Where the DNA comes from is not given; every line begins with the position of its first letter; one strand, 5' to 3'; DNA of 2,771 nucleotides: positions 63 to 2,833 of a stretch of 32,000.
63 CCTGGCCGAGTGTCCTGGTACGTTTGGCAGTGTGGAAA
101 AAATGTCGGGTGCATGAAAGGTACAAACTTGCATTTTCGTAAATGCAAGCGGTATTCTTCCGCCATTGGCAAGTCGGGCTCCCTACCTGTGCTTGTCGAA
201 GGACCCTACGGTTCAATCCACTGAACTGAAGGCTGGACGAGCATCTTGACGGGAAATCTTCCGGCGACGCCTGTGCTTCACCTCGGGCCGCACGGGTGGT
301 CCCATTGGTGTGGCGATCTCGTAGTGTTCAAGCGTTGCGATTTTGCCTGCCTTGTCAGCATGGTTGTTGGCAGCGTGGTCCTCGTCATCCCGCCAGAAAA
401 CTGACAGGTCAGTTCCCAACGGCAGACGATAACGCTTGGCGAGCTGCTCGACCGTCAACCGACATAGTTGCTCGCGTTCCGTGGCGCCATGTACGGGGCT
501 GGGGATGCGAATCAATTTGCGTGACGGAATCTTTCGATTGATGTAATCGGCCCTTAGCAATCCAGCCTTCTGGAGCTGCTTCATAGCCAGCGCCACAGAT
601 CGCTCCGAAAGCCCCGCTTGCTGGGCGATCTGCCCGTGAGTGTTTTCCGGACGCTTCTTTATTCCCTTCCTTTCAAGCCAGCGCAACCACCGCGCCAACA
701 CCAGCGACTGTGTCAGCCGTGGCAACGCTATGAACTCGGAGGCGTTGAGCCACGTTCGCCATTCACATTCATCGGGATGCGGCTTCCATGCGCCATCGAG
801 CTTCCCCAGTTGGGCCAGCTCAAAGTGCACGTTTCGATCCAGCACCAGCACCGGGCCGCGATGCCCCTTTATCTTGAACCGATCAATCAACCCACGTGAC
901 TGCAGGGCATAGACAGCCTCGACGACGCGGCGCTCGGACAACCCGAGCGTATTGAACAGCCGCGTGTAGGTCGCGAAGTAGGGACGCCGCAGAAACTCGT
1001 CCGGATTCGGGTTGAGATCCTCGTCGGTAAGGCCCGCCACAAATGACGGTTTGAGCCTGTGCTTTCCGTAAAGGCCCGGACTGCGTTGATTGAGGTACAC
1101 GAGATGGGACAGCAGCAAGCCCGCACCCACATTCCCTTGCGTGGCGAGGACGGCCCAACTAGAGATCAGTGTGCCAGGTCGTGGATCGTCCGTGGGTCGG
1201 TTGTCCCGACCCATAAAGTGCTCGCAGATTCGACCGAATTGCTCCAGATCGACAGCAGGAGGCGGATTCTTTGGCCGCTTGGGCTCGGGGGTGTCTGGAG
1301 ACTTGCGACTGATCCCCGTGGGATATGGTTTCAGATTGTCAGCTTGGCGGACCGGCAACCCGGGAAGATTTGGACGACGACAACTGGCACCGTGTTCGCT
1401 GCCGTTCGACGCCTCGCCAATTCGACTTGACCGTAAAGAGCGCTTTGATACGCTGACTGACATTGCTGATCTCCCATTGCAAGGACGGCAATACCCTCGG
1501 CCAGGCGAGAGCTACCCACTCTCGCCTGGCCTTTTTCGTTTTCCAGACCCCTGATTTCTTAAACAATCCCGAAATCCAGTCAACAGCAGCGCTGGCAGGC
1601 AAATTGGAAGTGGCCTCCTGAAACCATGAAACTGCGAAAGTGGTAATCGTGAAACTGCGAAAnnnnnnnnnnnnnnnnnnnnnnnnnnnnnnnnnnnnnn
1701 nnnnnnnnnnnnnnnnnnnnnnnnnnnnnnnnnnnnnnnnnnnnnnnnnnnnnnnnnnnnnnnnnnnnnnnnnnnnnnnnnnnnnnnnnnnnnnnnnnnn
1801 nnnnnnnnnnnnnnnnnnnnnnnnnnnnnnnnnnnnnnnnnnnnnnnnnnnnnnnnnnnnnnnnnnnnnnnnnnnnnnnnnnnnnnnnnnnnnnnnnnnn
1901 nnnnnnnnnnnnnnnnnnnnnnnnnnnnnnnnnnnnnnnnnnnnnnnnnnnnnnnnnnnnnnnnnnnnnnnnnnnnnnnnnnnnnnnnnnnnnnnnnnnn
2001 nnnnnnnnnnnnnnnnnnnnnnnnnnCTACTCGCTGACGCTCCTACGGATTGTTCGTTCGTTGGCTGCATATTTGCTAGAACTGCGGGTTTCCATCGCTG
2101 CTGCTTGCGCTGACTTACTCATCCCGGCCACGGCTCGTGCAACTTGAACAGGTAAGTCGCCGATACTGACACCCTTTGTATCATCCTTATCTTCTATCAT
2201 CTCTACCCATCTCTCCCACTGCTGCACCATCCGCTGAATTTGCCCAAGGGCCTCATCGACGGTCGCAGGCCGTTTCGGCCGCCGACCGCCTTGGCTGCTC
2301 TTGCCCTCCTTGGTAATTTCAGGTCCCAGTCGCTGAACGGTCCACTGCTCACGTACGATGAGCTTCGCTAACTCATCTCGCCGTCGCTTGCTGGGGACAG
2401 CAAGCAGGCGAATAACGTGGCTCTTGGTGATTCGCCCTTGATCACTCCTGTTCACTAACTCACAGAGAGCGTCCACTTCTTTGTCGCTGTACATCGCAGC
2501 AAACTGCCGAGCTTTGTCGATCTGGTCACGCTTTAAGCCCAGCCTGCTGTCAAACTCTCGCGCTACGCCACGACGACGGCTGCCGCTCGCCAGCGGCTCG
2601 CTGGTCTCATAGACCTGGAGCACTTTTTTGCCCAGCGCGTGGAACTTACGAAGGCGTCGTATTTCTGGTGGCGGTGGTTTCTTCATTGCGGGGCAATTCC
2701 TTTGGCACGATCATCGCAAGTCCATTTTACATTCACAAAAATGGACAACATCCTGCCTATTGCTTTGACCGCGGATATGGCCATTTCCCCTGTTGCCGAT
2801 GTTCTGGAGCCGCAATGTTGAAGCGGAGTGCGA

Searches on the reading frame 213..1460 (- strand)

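Call 17: search_protein_families(library=pfam, proteins=[window:213-1460:-], max_evalue=0.001)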
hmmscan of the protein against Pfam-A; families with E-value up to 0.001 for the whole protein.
window:213-1460:- (415 aa): 4 families
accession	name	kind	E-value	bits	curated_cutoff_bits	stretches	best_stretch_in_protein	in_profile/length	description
PF13545.12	HTH_Crp_2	-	3.4e-08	33.8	27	1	255-304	3-55/70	Crp-like helix-turn-helix domain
PF13730.12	HTH_36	-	8.9e-05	22.7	25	0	277-302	30-55/55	Helix-turn-helix domain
PF22451.2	NirdL-like_HTH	-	0.0003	20.7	27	0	277-303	21-47/47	Siroheme decarboxylase NirDL-like HTH domain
PF13412.12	HTH_24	-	0.00088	19.2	21.9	0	267-303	12-48/48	Winged helix-turn-helix DNA-binding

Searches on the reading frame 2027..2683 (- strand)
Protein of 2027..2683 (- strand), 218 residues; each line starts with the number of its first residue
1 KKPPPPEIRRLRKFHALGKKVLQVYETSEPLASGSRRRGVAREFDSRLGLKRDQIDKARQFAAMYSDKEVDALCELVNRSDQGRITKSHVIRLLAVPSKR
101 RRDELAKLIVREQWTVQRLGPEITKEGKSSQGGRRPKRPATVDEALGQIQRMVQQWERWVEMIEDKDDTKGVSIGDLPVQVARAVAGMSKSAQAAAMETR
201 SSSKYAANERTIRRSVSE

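Call 17: search_protein_families(library=pfam, proteins=[window:2027-2683:-], max_evalue=0.001)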
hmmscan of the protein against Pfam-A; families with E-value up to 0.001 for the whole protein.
window:2027-2683:- (218 aa): 1 family
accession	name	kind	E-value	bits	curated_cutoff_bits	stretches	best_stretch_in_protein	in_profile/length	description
PF17761.7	DUF1016_N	-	0.00037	21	32.8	1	42-124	58-131/137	DUF1016 N-terminal domain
